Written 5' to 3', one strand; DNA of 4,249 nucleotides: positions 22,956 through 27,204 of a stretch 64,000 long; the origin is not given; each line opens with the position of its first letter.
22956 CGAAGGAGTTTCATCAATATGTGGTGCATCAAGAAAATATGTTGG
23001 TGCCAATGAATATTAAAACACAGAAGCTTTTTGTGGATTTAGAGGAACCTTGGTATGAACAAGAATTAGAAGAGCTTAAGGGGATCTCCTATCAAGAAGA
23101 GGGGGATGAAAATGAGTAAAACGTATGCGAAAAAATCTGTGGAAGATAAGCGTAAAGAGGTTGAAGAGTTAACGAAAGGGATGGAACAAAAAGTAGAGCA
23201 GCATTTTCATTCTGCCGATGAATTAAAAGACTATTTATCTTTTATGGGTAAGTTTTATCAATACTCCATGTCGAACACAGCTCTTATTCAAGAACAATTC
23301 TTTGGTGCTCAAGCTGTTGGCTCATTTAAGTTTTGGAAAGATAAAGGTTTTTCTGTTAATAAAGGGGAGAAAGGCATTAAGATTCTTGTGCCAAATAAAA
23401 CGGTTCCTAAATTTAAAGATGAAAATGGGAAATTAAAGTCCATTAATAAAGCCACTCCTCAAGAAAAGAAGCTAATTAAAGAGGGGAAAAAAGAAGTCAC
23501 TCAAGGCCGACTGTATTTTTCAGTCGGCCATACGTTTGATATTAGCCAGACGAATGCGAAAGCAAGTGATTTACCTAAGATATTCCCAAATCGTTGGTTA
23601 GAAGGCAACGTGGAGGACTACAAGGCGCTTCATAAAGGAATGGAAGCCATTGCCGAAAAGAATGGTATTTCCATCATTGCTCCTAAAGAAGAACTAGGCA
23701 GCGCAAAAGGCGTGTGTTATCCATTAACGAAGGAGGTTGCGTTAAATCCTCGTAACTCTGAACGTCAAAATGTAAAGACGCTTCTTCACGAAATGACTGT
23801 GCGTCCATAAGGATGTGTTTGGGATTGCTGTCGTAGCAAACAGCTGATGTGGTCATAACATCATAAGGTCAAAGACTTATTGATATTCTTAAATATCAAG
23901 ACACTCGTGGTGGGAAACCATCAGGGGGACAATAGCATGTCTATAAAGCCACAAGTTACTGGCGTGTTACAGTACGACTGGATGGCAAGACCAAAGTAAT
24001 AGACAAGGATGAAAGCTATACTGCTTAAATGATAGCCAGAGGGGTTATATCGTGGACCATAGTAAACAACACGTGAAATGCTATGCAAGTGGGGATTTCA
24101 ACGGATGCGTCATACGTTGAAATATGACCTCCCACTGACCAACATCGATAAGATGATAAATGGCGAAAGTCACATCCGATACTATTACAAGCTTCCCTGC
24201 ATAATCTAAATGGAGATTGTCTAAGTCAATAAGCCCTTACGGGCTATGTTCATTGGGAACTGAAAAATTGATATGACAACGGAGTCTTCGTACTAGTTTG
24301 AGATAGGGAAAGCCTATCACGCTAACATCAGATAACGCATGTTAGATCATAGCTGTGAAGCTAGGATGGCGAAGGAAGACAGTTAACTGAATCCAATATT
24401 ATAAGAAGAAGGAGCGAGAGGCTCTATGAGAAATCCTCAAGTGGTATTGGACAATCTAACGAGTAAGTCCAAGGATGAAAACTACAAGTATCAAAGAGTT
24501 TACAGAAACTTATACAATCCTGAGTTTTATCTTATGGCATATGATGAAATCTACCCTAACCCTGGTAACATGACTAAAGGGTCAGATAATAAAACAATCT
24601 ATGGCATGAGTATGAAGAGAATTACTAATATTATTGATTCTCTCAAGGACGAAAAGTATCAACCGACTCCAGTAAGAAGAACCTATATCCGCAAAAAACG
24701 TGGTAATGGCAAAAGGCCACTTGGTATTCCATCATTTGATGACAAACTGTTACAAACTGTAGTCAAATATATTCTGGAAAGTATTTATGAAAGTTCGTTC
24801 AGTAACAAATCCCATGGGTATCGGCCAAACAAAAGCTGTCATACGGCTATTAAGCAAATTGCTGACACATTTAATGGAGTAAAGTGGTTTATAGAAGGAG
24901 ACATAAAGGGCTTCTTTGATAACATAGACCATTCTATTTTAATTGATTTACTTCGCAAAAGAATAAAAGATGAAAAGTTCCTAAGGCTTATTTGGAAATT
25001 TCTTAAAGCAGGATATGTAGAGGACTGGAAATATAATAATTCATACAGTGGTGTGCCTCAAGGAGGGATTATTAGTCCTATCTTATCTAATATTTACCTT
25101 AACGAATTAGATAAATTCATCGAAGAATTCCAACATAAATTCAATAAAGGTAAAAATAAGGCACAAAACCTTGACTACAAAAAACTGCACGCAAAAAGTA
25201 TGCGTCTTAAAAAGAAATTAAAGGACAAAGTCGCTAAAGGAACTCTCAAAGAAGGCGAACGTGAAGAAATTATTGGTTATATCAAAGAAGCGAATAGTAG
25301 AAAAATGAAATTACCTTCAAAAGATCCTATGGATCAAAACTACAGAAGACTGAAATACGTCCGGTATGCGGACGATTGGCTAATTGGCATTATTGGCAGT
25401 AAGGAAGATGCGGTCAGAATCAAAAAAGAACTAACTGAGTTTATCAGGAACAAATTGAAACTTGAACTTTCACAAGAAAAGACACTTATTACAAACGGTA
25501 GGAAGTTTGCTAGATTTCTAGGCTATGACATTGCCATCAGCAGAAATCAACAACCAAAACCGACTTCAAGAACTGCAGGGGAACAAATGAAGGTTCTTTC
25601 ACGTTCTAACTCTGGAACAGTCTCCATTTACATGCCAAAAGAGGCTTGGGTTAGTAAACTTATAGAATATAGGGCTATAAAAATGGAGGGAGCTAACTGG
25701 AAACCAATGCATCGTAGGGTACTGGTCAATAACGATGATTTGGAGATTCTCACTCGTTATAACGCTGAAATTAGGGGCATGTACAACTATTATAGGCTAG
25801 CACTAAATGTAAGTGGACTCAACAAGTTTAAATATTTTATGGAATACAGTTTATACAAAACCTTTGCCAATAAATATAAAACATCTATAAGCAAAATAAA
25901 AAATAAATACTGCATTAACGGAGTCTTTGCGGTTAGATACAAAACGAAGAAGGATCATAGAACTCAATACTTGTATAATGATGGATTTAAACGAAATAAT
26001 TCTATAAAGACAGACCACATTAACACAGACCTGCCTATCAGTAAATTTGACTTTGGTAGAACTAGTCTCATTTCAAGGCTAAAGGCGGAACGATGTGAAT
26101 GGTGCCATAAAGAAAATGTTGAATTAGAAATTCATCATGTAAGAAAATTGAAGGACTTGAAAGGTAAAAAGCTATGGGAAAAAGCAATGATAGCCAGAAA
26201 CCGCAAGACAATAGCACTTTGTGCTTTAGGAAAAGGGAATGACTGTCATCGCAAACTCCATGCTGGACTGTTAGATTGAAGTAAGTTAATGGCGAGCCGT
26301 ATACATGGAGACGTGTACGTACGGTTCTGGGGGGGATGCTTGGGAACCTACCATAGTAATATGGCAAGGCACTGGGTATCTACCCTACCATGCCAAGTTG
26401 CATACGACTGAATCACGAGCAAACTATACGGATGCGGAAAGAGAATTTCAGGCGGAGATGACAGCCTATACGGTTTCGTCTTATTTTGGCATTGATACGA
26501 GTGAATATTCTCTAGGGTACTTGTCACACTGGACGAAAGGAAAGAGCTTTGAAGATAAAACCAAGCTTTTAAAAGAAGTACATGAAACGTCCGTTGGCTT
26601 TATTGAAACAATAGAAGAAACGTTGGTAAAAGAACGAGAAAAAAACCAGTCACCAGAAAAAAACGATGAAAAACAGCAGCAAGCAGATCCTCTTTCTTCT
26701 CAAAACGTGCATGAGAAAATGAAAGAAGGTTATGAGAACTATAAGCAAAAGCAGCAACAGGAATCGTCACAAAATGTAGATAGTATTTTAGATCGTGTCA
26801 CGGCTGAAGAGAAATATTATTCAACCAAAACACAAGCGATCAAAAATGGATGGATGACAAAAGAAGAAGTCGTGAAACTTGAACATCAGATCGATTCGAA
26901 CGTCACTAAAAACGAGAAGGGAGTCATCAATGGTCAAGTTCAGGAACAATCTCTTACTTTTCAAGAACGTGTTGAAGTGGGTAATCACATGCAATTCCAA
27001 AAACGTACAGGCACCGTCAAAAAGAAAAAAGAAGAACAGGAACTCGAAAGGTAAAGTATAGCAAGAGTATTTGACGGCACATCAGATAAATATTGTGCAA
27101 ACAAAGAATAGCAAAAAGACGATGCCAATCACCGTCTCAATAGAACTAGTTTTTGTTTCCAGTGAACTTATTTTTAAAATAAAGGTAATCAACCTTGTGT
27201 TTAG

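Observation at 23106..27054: ORF-containing group II intron inserted exactly inside the HExxHxxxH zinc-binding motif of an ArdC-like gene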

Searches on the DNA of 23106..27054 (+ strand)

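Call 7: search_dna_similar(query=window:23106-27054:+, collection=plasmids, mode=near, max_rows=25)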
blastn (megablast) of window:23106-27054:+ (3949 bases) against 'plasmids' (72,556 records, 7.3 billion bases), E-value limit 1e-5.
Records with a match: 57; places in all: 61; records where one place covers at least 80% of the query: 0.
Best place of each record, by identity: 90-95% 13; 80-90% 31; 60-80% 13.
By first word of the organism name: Priestia 43; Bacillus 13; Klebsiella 1.
By predicted mobility (MOB-suite, as given by PLSDB): mobilizable 39; non-mobilizable 17; conjugative 1.
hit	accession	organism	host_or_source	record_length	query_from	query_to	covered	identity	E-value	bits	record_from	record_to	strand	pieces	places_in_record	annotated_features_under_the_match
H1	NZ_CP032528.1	Priestia megaterium NCT-2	-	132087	16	3949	34%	94.9%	0e+0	2106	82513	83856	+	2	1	none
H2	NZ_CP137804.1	Priestia megaterium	Bacillus megaterium assembly,Arshan ...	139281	6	3949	34%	93.6%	0e+0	2023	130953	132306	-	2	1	hypothetical protein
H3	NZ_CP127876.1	Priestia megaterium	Single bacterial isolate,soil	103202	3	3949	34%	93.4%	0e+0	2009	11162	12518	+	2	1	hypothetical protein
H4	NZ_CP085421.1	Priestia megaterium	single cell,soil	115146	1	3949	34%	92.4%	0e+0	1938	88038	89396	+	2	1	none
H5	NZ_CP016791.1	Priestia flexa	tissu sample,local geographical source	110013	3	3949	34%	91.0%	0e+0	1823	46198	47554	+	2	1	hypothetical protein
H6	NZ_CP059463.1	Priestia megaterium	Prokaryotes,soil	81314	2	3949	34%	90.6%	0e+0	1798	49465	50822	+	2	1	hypothetical protein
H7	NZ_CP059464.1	Priestia megaterium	Prokaryotes,soil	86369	1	3949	34%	89.6%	0e+0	1722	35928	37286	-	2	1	hypothetical protein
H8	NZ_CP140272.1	Priestia megaterium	Single cell,ginseng rhizosphere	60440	4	3949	34%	89.5%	0e+0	1717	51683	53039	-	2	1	hypothetical protein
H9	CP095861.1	Bacillus sp. H8-1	Lettuce,cell culture,soil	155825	3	3949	33%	93.9%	0e+0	1944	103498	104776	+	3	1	hypothetical protein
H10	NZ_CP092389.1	Priestia megaterium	Bolboschoenus planiculmis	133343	3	3947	34%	88.9%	0e+0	1665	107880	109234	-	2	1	hypothetical protein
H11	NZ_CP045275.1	Priestia megaterium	pure culture,Paper surface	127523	3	3947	34%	88.3%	0e+0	1626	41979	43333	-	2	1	hypothetical protein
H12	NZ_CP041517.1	Priestia aryabhattai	cell culture,soil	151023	3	3949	33%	91.0%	0e+0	1765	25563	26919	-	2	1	hypothetical protein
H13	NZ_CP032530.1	Priestia megaterium NCT-2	contaminated soil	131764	3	3949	34%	89.6%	0e+0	1684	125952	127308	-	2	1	hypothetical protein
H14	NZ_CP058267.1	Priestia megaterium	cell culture,potash salt dump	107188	4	3949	34%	89.5%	0e+0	1671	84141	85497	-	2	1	hypothetical protein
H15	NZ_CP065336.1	Priestia megaterium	maize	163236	3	3949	33%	89.6%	0e+0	1678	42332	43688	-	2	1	hypothetical protein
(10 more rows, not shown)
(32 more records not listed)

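Call 8: get_annotated_region(hit=H2, flank=6000)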
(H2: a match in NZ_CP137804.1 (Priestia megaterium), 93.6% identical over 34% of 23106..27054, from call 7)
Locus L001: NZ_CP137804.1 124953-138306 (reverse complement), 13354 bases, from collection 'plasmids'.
description: Priestia megaterium strain Y18-01 plasmid unnamed4, complete sequence
organism: Priestia megaterium (NCBI taxid 1404)
taxonomy: Bacteria; Bacillota; Bacilli; Bacillales; Bacillaceae; Priestia; Priestia megaterium
host: -; source: Bacillus megaterium assembly,Arshan water; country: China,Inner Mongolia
typing (MOB-suite, as given by PLSDB): mobilizable; replicon rep_cluster_385; relaxase MOBP
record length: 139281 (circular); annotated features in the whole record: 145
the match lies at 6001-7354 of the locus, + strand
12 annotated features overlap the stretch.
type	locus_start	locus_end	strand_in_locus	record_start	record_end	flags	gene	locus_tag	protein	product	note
CDS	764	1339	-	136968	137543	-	-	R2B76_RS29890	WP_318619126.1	MerR family transcriptional regulator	GO:0006355 - regulation of DNA-templated transcription [Evidence IEA]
CDS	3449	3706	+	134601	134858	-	-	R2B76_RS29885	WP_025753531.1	hypothetical protein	-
CDS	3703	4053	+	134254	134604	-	-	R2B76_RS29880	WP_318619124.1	hypothetical protein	-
CDS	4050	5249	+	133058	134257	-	mobP2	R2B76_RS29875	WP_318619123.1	MobP2 family relaxase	-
CDS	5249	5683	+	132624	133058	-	-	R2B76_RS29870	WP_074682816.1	hypothetical protein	-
CDS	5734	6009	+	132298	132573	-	-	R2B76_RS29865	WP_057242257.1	hypothetical protein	-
CDS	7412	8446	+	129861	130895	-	-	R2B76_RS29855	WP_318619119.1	hypothetical protein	-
CDS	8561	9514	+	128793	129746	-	-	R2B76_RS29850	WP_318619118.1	DUF3991 and TOPRIM domain-containing protein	-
CDS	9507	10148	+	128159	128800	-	-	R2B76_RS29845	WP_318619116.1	restriction endonuclease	GO:0009307 - DNA restriction-modification system [Evidence IEA]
CDS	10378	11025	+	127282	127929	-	catA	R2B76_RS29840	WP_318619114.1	type A chloramphenicol O-acetyltransferase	-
CDS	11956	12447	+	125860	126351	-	-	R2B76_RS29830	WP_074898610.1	DinB family protein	-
CDS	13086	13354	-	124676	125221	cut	-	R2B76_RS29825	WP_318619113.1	CBO0543 family protein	-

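Call 9: get_annotated_region(hit=H1, flank=3000)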
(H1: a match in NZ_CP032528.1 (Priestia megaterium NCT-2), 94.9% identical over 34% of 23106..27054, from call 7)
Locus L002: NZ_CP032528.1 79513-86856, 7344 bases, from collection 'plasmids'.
description: Priestia megaterium NCT-2 plasmid pNCT2_1, complete sequence
organism: Priestia megaterium NCT-2 (NCBI taxid 1138452)
taxonomy: Bacteria; Bacillota; Bacilli; Bacillales; Bacillaceae; Priestia; Priestia megaterium; Priestia megaterium NCT-2
host: -; source: -; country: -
typing (MOB-suite, as given by PLSDB): mobilizable; replicon rep_cluster_385; relaxase MOBP,MOBP
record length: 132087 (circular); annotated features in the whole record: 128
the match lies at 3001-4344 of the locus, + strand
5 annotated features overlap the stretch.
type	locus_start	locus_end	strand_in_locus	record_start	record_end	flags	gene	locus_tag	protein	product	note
CDS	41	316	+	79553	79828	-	-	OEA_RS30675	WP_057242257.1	hypothetical protein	-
CDS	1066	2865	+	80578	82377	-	ltrA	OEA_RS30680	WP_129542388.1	group II intron reverse transcriptase/maturase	GO:0000373 - Group II intron splicing [Evidence IEA]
CDS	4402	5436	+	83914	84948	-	-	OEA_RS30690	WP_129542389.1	hypothetical protein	-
CDS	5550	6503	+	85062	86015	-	-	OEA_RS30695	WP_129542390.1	DUF3991 and TOPRIM domain-containing protein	GO:0006260 - DNA replication [Evidence IEA]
CDS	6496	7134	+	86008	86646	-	-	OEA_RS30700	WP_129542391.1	restriction endonuclease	GO:0009307 - DNA restriction-modification system [Evidence IEA]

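Call 13: search_dna_similar(query=window:23799-26388:+, collection=plasmids, mode=distant, max_rows=25)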
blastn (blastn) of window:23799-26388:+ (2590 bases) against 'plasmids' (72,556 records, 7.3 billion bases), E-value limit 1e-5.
Records with a match: 249; places in all: 383; records where one place covers at least 80% of the query: 1.
Best place of each record, by identity: 80-90% 3; 60-80% 246.
By first word of the organism name: Bacillus 181; Priestia 20; Clostridium 17; Bacteroides 7; Cytobacillus 5; Paenibacillus 3; Enterococcus 3; Subdoligranulum 2; Salmonella 2; Klebsiella 1; and 8 more.
By predicted mobility (MOB-suite, as given by PLSDB): non-mobilizable 160; mobilizable 53; conjugative 36.
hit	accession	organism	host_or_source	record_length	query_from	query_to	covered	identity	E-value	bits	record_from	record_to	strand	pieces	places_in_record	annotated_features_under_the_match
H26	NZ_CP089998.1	Cytobacillus spongiae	sponge,Pure culture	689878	114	2590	82%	64.5%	3e-62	325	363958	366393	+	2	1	reverse transcriptase/maturase family protein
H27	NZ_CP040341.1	Bacillus cereus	Apostichopus japonicus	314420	114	2590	68%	68.4%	2e-76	604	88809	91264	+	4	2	reverse transcriptase domain-containing protein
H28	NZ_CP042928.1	Bacillus cereus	ocean sediment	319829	114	2590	68%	68.4%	2e-76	604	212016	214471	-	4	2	reverse transcriptase domain-containing protein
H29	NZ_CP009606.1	Bacillus cereus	soil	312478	114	2590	68%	68.3%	2e-76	600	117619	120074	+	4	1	reverse transcriptase/maturase family protein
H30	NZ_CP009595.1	Bacillus cereus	-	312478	114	2590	68%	68.3%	2e-76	600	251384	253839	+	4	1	reverse transcriptase/maturase family protein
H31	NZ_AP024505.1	Bacillus cereus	-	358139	114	2590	68%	68.3%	2e-76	600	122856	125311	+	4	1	reverse transcriptase/maturase family protein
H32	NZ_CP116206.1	Bacillus paranthracis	rice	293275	114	2590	68%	68.3%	2e-76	600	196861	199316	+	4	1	reverse transcriptase/maturase family protein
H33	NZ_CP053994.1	Bacillus cereus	-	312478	114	2590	68%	68.3%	2e-76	600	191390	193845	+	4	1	reverse transcriptase/maturase family protein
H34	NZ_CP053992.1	Bacillus cereus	-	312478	114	2590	68%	68.3%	2e-76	600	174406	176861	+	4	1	reverse transcriptase/maturase family protein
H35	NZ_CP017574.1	Bacillus thuringiensis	whole organism,soil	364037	114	2590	68%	68.3%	2e-76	600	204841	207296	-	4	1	reverse transcriptase/maturase family protein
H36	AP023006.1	Bacillus cereus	-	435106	114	2590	68%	68.3%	2e-76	600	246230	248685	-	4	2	maturase | hypothetical protein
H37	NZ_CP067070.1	Bacillus sp. HNR-4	rice,cell culture,seed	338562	114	2590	68%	68.3%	2e-76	600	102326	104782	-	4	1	none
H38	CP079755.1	Klebsiella grimontii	cell culture,urine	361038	114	2590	67%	68.3%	2e-76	594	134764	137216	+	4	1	group II intron reverse transcriptase/maturase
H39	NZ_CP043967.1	Bacillus cereus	Shinkaia crosnieri,tissue sample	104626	127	2590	65%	67.2%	9e-57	462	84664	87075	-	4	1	reverse transcriptase/maturase family protein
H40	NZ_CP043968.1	Bacillus cereus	Shinkaia crosnieri,tissue sample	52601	127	2590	65%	67.2%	9e-57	462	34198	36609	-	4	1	reverse transcriptase/maturase family protein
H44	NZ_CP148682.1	Clostridium perfringens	Mammal,single cell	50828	357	2590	64%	68.0%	2e-57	519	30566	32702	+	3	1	reverse transcriptase domain-containing protein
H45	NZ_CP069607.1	Priestia megaterium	Homo sapiens,Pure culture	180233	186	2589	63%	67.4%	2e-52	491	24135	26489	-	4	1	reverse transcriptase domain-containing protein | hypothetical protein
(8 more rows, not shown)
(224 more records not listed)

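Call 14: search_rna_families(sources=[L002, L001], threshold=gathering)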
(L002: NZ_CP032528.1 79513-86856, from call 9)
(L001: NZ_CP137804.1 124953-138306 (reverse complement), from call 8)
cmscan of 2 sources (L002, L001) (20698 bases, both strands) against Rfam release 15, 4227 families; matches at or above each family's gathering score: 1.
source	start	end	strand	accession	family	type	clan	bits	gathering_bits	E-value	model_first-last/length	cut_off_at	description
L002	2923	3000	+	RF00029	Intron_gpII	Intron;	-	58.4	40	2.3e-09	1-77/77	no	Group II catalytic intron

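Call 60: get_annotated_region(hit=H26, flank=1500)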
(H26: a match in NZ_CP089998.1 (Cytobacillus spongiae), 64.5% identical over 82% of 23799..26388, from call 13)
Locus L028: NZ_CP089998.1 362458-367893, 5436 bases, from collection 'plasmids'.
description: Cytobacillus spongiae strain CY-G plasmid unnamed, complete sequence
organism: Cytobacillus spongiae (NCBI taxid 2901381)
taxonomy: Bacteria; Bacillota; Bacilli; Bacillales; Bacillaceae; Cytobacillus; Cytobacillus spongiae
host: -; source: sponge,Pure culture; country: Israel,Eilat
typing (MOB-suite, as given by PLSDB): non-mobilizable
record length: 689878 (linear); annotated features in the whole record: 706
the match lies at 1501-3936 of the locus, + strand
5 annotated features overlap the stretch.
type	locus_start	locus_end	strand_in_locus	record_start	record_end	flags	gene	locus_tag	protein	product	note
CDS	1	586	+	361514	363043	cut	-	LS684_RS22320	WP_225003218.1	BCCT family transporter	GO:0071705 - nitrogen compound transport [Evidence IEA]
CDS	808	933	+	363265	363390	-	-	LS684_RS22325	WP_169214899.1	YjcZ family sporulation protein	-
CDS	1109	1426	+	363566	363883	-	-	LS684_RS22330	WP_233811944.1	hypothetical protein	-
CDS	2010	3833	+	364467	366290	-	-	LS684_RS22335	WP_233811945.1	reverse transcriptase/maturase family protein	-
CDS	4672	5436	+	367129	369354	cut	-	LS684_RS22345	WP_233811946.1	AAA domain-containing protein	-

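Call 61: get_annotated_region(hit=H27, flank=1500)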
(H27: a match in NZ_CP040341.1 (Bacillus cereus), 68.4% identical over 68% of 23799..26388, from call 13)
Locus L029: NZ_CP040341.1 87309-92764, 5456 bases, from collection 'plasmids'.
description: Bacillus cereus strain DLOU-Tangshan plasmid unnamed1, complete sequence
organism: Bacillus cereus (NCBI taxid 1396)
taxonomy: Bacteria; Bacillota; Bacilli; Bacillales; Bacillaceae; Bacillus; Bacillus cereus
host: -; source: Apostichopus japonicus; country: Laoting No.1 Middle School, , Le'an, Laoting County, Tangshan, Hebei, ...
typing (MOB-suite, as given by PLSDB): non-mobilizable; replicon rep_cluster_125; mating-pair formation MPF_T
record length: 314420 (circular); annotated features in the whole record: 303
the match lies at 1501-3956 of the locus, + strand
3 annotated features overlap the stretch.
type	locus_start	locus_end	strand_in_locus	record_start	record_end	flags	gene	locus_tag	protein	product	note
CDS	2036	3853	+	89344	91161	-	-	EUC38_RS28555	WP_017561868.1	reverse transcriptase domain-containing protein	-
CDS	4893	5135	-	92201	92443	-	-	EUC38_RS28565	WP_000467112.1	hypothetical protein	-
CDS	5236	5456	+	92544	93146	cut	-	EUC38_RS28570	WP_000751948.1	hypothetical protein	-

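Call 62: get_annotated_region(hit=H39, flank=1500)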
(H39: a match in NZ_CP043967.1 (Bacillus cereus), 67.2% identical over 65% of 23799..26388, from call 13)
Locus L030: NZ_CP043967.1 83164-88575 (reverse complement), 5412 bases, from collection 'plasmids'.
description: Bacillus cereus strain H2 plasmid unnamed1, complete sequence
organism: Bacillus cereus (NCBI taxid 1396)
taxonomy: Bacteria; Bacillota; Bacilli; Bacillales; Bacillaceae; Bacillus; Bacillus cereus
host: -; source: Shinkaia crosnieri,tissue sample; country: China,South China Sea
typing (MOB-suite, as given by PLSDB): mobilizable; relaxase MOBC
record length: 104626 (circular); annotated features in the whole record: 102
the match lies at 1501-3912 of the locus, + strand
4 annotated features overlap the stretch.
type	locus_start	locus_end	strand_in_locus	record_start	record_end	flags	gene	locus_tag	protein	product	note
CDS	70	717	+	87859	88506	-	-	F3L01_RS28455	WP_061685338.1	hypothetical protein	-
CDS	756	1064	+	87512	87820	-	-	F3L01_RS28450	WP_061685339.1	hypothetical protein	-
CDS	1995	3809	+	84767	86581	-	-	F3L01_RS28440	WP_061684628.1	reverse transcriptase/maturase family protein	-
CDS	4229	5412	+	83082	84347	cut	-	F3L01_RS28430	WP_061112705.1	DNA repair protein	-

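Call 63: get_annotated_region(hit=H44, flank=1500)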
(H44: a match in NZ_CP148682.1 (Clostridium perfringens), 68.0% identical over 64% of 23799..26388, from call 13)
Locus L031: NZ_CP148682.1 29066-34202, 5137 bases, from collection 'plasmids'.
description: Clostridium perfringens strain Z1322WCP0014 plasmid pZ1322WCP0014-2, complete sequence
organism: Clostridium perfringens (NCBI taxid 1502)
taxonomy: Bacteria; Bacillota; Clostridia; Eubacteriales; Clostridiaceae; Clostridium; Clostridium perfringens
host: -; source: Mammal,single cell; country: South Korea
typing (MOB-suite, as given by PLSDB): mobilizable; replicon rep_cluster_1519; relaxase MOBM
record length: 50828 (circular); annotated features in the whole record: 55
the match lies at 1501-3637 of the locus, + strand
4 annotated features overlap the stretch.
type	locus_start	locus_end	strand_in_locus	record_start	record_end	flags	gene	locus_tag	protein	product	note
CDS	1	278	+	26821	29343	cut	-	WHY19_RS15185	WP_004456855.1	ATP-binding protein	-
CDS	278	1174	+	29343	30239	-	-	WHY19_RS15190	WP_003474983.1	glucosaminidase domain-containing protein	-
CDS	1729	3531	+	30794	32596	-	-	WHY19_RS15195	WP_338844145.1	reverse transcriptase domain-containing protein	-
CDS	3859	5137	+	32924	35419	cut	-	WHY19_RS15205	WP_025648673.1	hypothetical protein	-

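Call 64: get_annotated_region(hit=H45, flank=1500)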
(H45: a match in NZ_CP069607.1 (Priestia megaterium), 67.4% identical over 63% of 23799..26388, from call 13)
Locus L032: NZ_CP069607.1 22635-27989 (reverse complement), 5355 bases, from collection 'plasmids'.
description: Priestia megaterium strain CDC 2008724142 plasmid pPmC-142-1, complete sequence
organism: Priestia megaterium (NCBI taxid 1404)
taxonomy: Bacteria; Bacillota; Bacilli; Bacillales; Bacillaceae; Priestia; Priestia megaterium
host: -; source: Homo sapiens,Pure culture; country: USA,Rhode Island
typing (MOB-suite, as given by PLSDB): mobilizable; replicon rep_cluster_385; relaxase MOBP
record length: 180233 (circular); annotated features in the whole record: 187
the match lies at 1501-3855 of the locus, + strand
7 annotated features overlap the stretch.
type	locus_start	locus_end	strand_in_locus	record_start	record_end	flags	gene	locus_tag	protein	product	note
CDS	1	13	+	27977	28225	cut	-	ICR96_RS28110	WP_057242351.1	hypothetical protein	-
CDS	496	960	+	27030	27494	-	-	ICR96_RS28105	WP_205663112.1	hypothetical protein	-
CDS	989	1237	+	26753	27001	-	-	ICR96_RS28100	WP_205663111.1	hypothetical protein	-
CDS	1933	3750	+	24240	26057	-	-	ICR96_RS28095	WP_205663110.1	reverse transcriptase domain-containing protein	-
CDS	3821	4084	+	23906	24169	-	-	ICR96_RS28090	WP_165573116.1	hypothetical protein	-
CDS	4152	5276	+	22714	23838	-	-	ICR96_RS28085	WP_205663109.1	hypothetical protein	-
CDS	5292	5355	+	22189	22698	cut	-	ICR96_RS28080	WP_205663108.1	hypothetical protein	-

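Call 71: search_rna_families(sources=[L003, L004, L005, L016, L020, L021, L023, L027, L033, L035, L037], threshold=gathering)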
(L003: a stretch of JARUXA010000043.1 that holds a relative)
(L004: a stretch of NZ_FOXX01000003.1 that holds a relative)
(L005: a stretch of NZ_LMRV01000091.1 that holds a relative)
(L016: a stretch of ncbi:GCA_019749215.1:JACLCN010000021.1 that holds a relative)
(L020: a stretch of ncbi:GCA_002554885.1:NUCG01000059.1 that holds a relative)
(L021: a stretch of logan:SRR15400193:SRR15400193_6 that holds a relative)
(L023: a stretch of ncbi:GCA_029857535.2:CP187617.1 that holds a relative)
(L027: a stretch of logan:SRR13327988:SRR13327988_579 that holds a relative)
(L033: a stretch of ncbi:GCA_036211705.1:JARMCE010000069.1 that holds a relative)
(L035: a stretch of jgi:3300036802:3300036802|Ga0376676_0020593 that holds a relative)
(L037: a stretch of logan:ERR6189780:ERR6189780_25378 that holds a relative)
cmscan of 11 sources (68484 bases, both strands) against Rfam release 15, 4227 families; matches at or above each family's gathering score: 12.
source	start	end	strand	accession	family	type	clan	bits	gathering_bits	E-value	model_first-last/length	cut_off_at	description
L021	4367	4463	+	RF00029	Intron_gpII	Intron;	-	64.4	40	2.5e-10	1-77/77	no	Group II catalytic intron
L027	4334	4431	+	RF00029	Intron_gpII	Intron;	-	64.3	40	2.7e-10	1-77/77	no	Group II catalytic intron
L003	4867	4963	+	RF00029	Intron_gpII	Intron;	-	63.4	40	4.2e-10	1-77/77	no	Group II catalytic intron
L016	4367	4463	+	RF00029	Intron_gpII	Intron;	-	63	40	5.5e-10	1-77/77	no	Group II catalytic intron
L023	4367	4463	+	RF00029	Intron_gpII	Intron;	-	62.8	40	6.1e-10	1-77/77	no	Group II catalytic intron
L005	4880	4976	+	RF00029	Intron_gpII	Intron;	-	59.3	40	4.3e-09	1-77/77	no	Group II catalytic intron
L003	120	204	+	RF00029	Intron_gpII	Intron;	-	58.6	40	6.4e-09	1-77/77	no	Group II catalytic intron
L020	4367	4463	+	RF00029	Intron_gpII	Intron;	-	58.3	40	7.6e-09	1-77/77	no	Group II catalytic intron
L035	2771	2867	+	RF00029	Intron_gpII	Intron;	-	58.2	40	7.9e-09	1-77/77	no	Group II catalytic intron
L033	4377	4473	+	RF00029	Intron_gpII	Intron;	-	56.9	40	1.7e-08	1-77/77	no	Group II catalytic intron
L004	4867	4963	+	RF00029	Intron_gpII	Intron;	-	53.8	40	9.5e-08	1-77/77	no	Group II catalytic intron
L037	4340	4401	+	RF00029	Intron_gpII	Intron;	-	50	40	8.3e-07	1-77/77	no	Group II catalytic intron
